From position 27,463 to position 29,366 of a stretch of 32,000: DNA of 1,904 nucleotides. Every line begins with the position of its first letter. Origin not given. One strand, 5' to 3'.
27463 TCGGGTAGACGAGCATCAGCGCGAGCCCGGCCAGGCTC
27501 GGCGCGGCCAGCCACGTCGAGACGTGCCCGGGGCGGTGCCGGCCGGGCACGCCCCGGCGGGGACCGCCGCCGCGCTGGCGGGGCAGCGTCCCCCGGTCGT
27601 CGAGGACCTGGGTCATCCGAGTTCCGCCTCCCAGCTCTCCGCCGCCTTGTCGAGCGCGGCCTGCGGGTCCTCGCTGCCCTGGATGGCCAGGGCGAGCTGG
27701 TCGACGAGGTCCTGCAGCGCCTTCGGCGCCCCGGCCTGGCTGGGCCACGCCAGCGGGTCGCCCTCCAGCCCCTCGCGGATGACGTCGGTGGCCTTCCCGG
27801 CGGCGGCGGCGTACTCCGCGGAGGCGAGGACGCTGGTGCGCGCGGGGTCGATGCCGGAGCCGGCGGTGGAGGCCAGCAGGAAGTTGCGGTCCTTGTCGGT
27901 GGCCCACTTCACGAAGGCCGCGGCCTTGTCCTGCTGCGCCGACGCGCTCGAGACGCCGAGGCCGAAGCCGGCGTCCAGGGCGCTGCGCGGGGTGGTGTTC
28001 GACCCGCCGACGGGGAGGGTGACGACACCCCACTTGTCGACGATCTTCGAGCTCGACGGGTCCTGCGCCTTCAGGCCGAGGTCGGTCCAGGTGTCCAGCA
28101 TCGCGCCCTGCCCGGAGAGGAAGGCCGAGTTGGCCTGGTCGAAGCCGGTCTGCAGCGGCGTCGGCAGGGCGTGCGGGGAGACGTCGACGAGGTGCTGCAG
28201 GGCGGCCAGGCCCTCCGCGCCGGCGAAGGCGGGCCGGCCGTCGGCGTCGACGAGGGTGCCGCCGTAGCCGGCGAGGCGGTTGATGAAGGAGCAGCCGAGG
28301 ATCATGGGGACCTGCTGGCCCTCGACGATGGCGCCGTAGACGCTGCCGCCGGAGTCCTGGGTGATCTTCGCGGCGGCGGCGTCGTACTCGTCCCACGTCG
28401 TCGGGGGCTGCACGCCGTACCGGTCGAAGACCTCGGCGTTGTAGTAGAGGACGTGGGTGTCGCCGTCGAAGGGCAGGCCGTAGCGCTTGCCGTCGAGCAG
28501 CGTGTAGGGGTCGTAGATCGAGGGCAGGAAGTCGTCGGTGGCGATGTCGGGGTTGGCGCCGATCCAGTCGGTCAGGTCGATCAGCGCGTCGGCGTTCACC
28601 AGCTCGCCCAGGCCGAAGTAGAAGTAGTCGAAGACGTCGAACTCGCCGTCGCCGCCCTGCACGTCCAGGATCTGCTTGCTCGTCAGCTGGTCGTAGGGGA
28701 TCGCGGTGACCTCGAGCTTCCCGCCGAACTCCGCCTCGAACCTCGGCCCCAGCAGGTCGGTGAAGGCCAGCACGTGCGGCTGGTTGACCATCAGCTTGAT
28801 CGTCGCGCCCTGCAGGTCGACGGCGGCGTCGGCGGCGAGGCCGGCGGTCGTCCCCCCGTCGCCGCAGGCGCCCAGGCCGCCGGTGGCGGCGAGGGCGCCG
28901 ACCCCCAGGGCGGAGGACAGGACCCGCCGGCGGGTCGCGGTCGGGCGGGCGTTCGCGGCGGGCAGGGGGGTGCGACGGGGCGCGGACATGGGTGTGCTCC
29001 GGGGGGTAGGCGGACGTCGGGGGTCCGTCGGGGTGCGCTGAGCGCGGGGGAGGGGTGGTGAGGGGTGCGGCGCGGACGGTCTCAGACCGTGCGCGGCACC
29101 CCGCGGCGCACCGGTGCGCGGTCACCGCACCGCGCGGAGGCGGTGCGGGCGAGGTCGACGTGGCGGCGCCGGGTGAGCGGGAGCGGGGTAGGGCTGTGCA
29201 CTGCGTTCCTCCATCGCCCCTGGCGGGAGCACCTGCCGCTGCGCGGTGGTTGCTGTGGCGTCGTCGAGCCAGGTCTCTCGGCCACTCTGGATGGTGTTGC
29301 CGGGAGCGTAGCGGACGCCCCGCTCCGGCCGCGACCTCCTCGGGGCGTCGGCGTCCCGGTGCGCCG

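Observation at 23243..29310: SAM-riboswitch-gated sugar-type ABC importer plus a DszA-like/DszC-like flavin monooxygenase pair: candidate undescribed thioether or organosulfur salvage operon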

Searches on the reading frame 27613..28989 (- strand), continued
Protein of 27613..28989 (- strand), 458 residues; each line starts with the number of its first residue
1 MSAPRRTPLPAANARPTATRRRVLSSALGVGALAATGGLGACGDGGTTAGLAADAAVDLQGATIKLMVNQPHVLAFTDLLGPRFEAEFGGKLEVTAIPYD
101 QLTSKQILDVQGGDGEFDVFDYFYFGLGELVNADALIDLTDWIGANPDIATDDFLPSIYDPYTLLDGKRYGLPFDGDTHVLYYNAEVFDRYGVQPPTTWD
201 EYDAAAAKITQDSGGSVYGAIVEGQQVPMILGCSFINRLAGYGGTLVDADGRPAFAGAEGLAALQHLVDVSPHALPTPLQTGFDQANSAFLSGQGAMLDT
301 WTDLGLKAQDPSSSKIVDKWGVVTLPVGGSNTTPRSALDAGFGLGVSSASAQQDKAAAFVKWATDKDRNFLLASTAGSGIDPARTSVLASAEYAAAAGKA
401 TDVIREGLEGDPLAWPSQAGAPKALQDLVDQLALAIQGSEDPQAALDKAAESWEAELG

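Call 53: search_protein_families(library=ncbifam, proteins=[L021:6770-7912:+, L021:15689-16639:+, L021:4226-5686:-, L014:4616-5335:+, L014:5332-5988:+, L014:6001-6777:+, L029:5786-6490:+, L029:6498-7439:+, L029:12190-13389:-, L014:15004-15711:-], max_evalue=1e-8)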
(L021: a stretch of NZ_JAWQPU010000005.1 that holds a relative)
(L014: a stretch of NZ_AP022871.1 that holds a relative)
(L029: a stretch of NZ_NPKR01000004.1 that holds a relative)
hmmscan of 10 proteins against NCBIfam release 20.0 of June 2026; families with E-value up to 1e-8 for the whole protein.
L021:6770-7912:+ (380 aa): 0 families

L021:15689-16639:+ (316 aa): 0 families

L021:4226-5686:- (486 aa): 52 families (the best 25 are shown)
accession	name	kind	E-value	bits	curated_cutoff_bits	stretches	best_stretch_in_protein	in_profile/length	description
NF000095.1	tet_MFS_OtrB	exception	4.9e-54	183.8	999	1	19-421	30-439/563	oxytetracycline resistance efflux MFS transporter OtrB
NF000009.1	tet_MFS_Tcr3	exception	1.7e-53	181.9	1000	1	17-421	33-444/512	tetracycline efflux MFS transporter Tcr3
TIGR00711.1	efflux_EmrB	subfamily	1.1e-49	169.6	230.2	1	17-418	4-407/485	DHA2 family efflux MFS transporter permease subunit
NF040895.2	MFS_effux_SdrM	equivalog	1.1e-45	156.6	550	1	16-419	7-404/441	multidrug efflux MFS transporter SdrM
NF000025.1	MFS_efflux_tcmA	exception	1.8e-29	102.9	999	1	3-422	14-434/538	tetracenomycin C efflux MFS transporter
NF000031.1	MFS_efflux_LmrA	exception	8.6e-28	97.3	850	1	19-448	35-468/484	lincomycin efflux MFS transporter Lmr(A)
NF000391.1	EmrB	exception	5.7e-27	94.5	925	1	17-415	13-414/501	multidrug efflux MFS transporter permease subunit EmrB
NF011571.1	PRK14995.1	subfamily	1.4e-26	93.3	701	1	21-428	12-420/493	SmvA family efflux MFS transporter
TIGR00880.1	2_A_01_02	superfamily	1.8e-26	92.9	131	1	53-192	2-141/141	multidrug resistance protein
NF007799.0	PRK10504.1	subfamily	7.2e-25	87.8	426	1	26-429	21-422/471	multidrug transporter subunit MdtD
NF033896.2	MFS_LfrA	equivalog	2.5e-24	85.8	825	1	17-454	22-459/504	efflux MFS transporter LfrA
TIGR00710.1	efflux_Bcr_CflA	subfamily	1.7e-23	83.6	200.9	1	55-207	46-203/385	Bcr/CflA family efflux MFS transporter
NF000089.1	qac_MFS_AB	exception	1.2e-21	77.1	900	1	3-457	7-464/514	QacA/B family quaternary ammonium compound efflux MFS transporter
NF008654.0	PRK11652.1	equivalog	3.4e-21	75.6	479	1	18-201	14-196/397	multidrug efflux MFS transporter EmrD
TIGR00895.1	2A0115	subfamily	7.4e-21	74.5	418.55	1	20-193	22-196/398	aromatic acid/H+ symport family MFS transporter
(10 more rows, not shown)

L014:4616-5335:+ (239 aa): 153 families (the best 25 are shown)
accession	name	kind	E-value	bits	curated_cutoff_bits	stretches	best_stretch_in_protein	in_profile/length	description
TIGR02314.1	ABC_MetN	equivalog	6.7e-70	235.8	499.7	1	1-157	86-242/343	methionine ABC transporter ATP-binding protein MetN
TIGR03005.1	ectoine_ehuA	equivalog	4.3e-44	150.6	345.4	1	1-155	91-246/252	ectoine/hydroxyectoine ABC transporter ATP-binding protein EhuA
TIGR01186.1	proV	subfamily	3.5e-39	134.9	326.6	1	1-156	75-230/363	betaine/proline/choline family ABC transporter ATP-binding protein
TIGR03265.1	PhnT2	equivalog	9.2e-39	133.7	457.7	1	1-150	80-229/353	putative 2-aminoethylphosphonate ABC transporter ATP-binding protein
TIGR01187.1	potA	subfamily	6.3e-38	130.6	355.6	1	1-150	46-195/325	polyamine ABC transporter ATP-binding protein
NF008428.0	PRK11264.1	equivalog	2e-37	128.8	406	1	2-153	90-241/250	L-cystine ABC transporter ATP-binding protein TcyN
NF007027.0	PRK09493.1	equivalog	6.6e-37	127.1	379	1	1-151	81-231/240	glutamine ABC transporter ATP-binding protein GlnQ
TIGR02673.1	FtsE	equivalog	2.8e-36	125.2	264.85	1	1-132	83-213/214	cell division ATP-binding protein FtsE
TIGR03415.1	ABC_choXWV_ATP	equivalog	6.1e-36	124.2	483.75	1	1-164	110-274/382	choline ABC transporter ATP-binding protein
TIGR00968.1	3a0106s01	subfamily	7.3e-35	120.6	342.75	1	2-151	77-226/237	sulfate ABC transporter ATP-binding protein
NF007908.0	PRK10619.1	equivalog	1.3e-34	119.6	466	1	1-150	96-246/257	histidine ABC transporter ATP-binding protein HisP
TIGR04520.1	ECF_ATPase_1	equivalog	1.1e-33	116.8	315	1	12-145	93-225/269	energy-coupling factor transporter ATPase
TIGR02982.1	heterocyst_DevA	subfamily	1.1e-32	113.4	295.8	1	1-134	86-219/220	ABC exporter ATP-binding subunit, DevA family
TIGR02769.1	nickel_nikE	equivalog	2.3e-32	112.5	332.55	1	18-144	111-239/265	nickel import ATP-binding protein NikE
NF040933.2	ABC_arch_GlcV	equivalog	2.3e-32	112.3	450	1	1-150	87-236/357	glucose ABC transporter ATP-binding protein GlcV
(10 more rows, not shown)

L014:5332-5988:+ (218 aa): 4 families
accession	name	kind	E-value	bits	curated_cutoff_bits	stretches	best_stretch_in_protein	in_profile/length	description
NF008049.0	PRK10782.1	subfamily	1.6e-61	207.8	212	1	9-217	8-216/217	methionine ABC transporter permease MetI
TIGR01097.1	PhnE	equivalog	1.1e-12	48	216.7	1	7-215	54-251/252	phosphonate ABC transporter, permease protein PhnE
NF008196.0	PRK10952.1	equivalog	1.4e-09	37.2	439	1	18-209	145-330/356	glycine betaine/L-proline ABC transporter permease ProW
TIGR03416.1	ABC_choXWV_perm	equivalog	1.5e-09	37.7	363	1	10-179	84-239/267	choline ABC transporter permease subunit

L014:6001-6777:+ (258 aa): 3 families
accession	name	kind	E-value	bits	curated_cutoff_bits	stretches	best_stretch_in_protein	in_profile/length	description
NF008285.0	PRK11063.1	subfamily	2.2e-55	188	374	1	4-225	4-222/271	methionine ABC transporter substrate-binding lipoprotein MetQ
TIGR00363.1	TIGR00363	subfamily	5.3e-49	167.2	228.85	1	17-224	6-208/258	MetQ/NlpA family lipoprotein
NF007364.1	PRK09861.1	equivalog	1.2e-42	146.3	487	1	12-225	12-223/272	lipoprotein NlpA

L029:5786-6490:+ (234 aa): 1 family
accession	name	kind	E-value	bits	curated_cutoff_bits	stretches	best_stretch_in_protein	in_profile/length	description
NF050097.1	BiurAmidohydBiuH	equivalog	1.7e-12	47.3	370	1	21-199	13-188/221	biuret amidohydrolase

L029:6498-7439:+ (313 aa): 3 families
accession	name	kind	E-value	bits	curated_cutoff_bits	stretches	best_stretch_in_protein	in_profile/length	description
NF008598.0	PRK11565.1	equivalog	5.5e-49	166.7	425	2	15-122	10-111/275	2,5-didehydrogluconate reductase DkgA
NF008377.0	PRK11172.1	equivalog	4.1e-40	137.7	327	1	19-294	2-255/267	2,5-didehydrogluconate reductase DkgB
NF007695.0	PRK10376.1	subfamily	2e-11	43.5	280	1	39-287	46-284/290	oxidoreductase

L029:12190-13389:- (399 aa): 9 families
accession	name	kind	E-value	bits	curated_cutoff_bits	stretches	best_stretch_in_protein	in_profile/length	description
TIGR04022.1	sulfur_SfnB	equivalog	3.1e-75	253.5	430.9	1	19-389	17-386/391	SfnB family sulfur acquisition oxidoreductase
NF043015.1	DibenthMonoxDszC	equivalog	7.2e-32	110.7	850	1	25-388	31-409/415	dibenzothiophene monooxygenase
NF042439.1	SulpropCoADesulf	equivalog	1.1e-15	57.3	600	1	21-377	10-366/379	3-sulfinopropanoyl-CoA desulfinase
NF045920.1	HphnlacHdxOX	equivalog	1.4e-12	47.3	650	1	18-368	7-358/384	p-hydroxyphenylacetate 3-hydroxylase oxygenase component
TIGR03207.1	cyc_hxne_CoA_dh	equivalog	3.2e-11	42.6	575.35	1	20-212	17-215/372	cyclohexanecarboxyl-CoA dehydrogenase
NF049984.1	Rv1679_FadE16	equivalog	7.6e-11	41.8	600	1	15-365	4-347/371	Rv1679 family acyl-CoA dehydrogenase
NF045629.1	monooxsub_HsaA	equivalog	1.9e-10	40.1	450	0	19-368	7-357/383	3-hydroxy-9,10-secoandrosta-1,3,5(10)-triene-9,17-dione monooxygenase oxygenase subunit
NF042972.1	AcrlCoAredClosAcrC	equivalog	3.5e-10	39.1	640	1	20-211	21-218/378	acryloyl-CoA reductase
NF053553.1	prodigi_MBC_PigA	equivalog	1.9e-09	37.1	500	0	21-172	22-177/381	prodigiosin MBC biosynthesis dehydrogenase PigA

L014:15004-15711:- (235 aa): 2 families
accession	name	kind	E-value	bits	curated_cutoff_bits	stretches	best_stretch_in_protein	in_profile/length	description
NF000049.1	tet_MFS_40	exception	9.3e-23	81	800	1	33-196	34-194/406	tetracycline efflux MFS transporter Tet(40)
NF000043.1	tet_MFS_P_a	exception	1.1e-21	77.1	750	1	35-192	34-189/420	tetracycline efflux MFS transporter TetA(P)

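Call 93: search_protein_families(library=pfam, proteins=[L021:6770-7912:+], max_evalue=0.001)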
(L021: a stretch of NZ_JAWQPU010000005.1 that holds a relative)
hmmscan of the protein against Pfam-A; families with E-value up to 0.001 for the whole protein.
L021:6770-7912:+ (380 aa): 1 family
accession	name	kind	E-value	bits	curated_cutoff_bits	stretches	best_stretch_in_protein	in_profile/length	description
PF00150.24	Cellulase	-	2e-05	24.7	23.5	1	149-320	83-266/272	Cellulase (glycosyl hydrolase family 5)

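Call 95: find_encoding_contigs(protein=window:27613-28989:-, flank=7000, max_places=3)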
Protein window:27613-28989:- (458 aa): 16 contigs read that carry it; 2 places shown.
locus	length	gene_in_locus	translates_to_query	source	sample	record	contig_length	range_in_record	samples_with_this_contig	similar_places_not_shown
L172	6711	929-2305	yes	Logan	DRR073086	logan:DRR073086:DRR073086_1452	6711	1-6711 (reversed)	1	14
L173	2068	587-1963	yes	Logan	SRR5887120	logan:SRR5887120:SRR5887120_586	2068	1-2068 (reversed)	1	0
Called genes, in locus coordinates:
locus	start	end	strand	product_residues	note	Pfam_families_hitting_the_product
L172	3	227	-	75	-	?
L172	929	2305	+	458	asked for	PF01547:SBP_bac_1, PF13416:SBP_bac_8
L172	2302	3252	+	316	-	PF00528:BPD_transp_1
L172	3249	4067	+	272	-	PF00528:BPD_transp_1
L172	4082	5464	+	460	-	PF00296:Bac_luciferase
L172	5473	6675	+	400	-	PF02771:Acyl-CoA_dh_N (weak), PF02770:Acyl-CoA_dh_M, PF00441:Acyl-CoA_dh_1, PF08028:Acyl-CoA_dh_2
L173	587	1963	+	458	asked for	PF01547:SBP_bac_1, PF13416:SBP_bac_8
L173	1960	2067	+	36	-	?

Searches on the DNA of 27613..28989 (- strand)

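Call 22: search_rna_families(sources=[L001, L010, L014, L017, L018, L021, L029, L045], threshold=gathering)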
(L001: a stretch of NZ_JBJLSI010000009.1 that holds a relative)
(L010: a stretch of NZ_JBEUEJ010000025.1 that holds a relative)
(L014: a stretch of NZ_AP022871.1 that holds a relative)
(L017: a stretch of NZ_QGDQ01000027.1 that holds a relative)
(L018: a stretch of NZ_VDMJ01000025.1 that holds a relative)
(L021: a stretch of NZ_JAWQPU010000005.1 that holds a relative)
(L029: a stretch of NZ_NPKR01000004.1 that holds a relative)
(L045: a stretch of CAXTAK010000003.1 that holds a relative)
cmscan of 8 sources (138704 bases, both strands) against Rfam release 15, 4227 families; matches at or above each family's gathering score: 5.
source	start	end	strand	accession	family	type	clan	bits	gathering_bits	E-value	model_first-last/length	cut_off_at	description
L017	7601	7691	+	RF00162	SAM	Cis-reg; riboswitch;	CL00012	58.3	44.4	1.5e-10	1-108/108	no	SAM riboswitch aptamer (S box leader)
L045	7572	7660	+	RF00162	SAM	Cis-reg; riboswitch;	CL00012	57.9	44.4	1.9e-10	1-108/108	no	SAM riboswitch aptamer (S box leader)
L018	7698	7788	+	RF00162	SAM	Cis-reg; riboswitch;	CL00012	57.6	44.4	2.3e-10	1-108/108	no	SAM riboswitch aptamer (S box leader)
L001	7695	7785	+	RF00162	SAM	Cis-reg; riboswitch;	CL00012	53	44.4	5e-09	1-108/108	no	SAM riboswitch aptamer (S box leader)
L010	7678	7774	+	RF00162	SAM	Cis-reg; riboswitch;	CL00012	51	44.4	1.9e-08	1-108/108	no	SAM riboswitch aptamer (S box leader)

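Call 63: search_rna_families(sources=[L008, L012, L015, L016, L019, L047, L036, L033], threshold=gathering)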
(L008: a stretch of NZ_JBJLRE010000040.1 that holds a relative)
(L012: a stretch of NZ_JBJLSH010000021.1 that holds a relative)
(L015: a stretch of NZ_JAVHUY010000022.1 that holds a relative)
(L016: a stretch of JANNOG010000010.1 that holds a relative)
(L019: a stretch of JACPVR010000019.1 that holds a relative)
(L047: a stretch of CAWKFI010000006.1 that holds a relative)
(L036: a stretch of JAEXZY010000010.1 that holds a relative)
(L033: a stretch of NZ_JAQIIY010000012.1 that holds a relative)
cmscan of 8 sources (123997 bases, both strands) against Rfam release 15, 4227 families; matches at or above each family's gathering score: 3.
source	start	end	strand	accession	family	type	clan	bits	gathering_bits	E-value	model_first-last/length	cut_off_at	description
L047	14230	14312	+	RF00005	tRNA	Gene; tRNA;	CL00001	56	29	4.3e-09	1-71/71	no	tRNA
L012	4603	4698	+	RF00162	SAM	Cis-reg; riboswitch;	CL00012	51.8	44.4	9.7e-09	1-108/108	no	SAM riboswitch aptamer (S box leader)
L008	7629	7725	+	RF00162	SAM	Cis-reg; riboswitch;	CL00012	48.4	44.4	9.8e-08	1-108/108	no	SAM riboswitch aptamer (S box leader)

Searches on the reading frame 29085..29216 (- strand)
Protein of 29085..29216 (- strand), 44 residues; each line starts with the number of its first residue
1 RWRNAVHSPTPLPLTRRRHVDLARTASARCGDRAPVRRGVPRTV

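Call 11: search_protein_families(library=ncbifam, proteins=[window:29085-29201:-], max_evalue=10)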
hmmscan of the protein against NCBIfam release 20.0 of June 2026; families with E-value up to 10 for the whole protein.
seq(39 aa): 3 families
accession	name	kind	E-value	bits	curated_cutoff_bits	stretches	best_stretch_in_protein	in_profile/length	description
NF042934.1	cis_reg_atten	domain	1.4e-07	30.9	27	1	9-25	3-19/19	putative leader peptide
NF042936.1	leader_Ms4527A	exception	0.0009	18.8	45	1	8-25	2-19/21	Ms4527A family Cys-rich leader peptide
NF042933.1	leader_Ms5788A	equivalog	0.0052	16.4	45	1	8-25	6-23/27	Ms5788A family Cys-rich leader peptide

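Call 51: find_homologous_proteins(query=window:29085-29216:-, max_evalue=0.01)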
Query window:29085-29216:-: no candidate shares three 5-residue words with the query. No homologue found.

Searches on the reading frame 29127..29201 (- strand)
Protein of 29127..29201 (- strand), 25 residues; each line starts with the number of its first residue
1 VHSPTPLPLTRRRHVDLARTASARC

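Call 11: search_protein_families(library=ncbifam, proteins=[window:29127-29201:-], max_evalue=10)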
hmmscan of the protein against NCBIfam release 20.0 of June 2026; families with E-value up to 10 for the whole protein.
seq(25 aa): 3 families
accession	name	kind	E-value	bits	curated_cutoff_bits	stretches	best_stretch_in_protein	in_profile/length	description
NF042934.1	cis_reg_atten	domain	6.1e-08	32.1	27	1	9-25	3-19/19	putative leader peptide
NF042936.1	leader_Ms4527A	exception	0.00057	19.4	45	1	8-25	2-19/21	Ms4527A family Cys-rich leader peptide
NF042933.1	leader_Ms5788A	equivalog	0.0024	17.5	45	1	8-24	6-22/27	Ms5788A family Cys-rich leader peptide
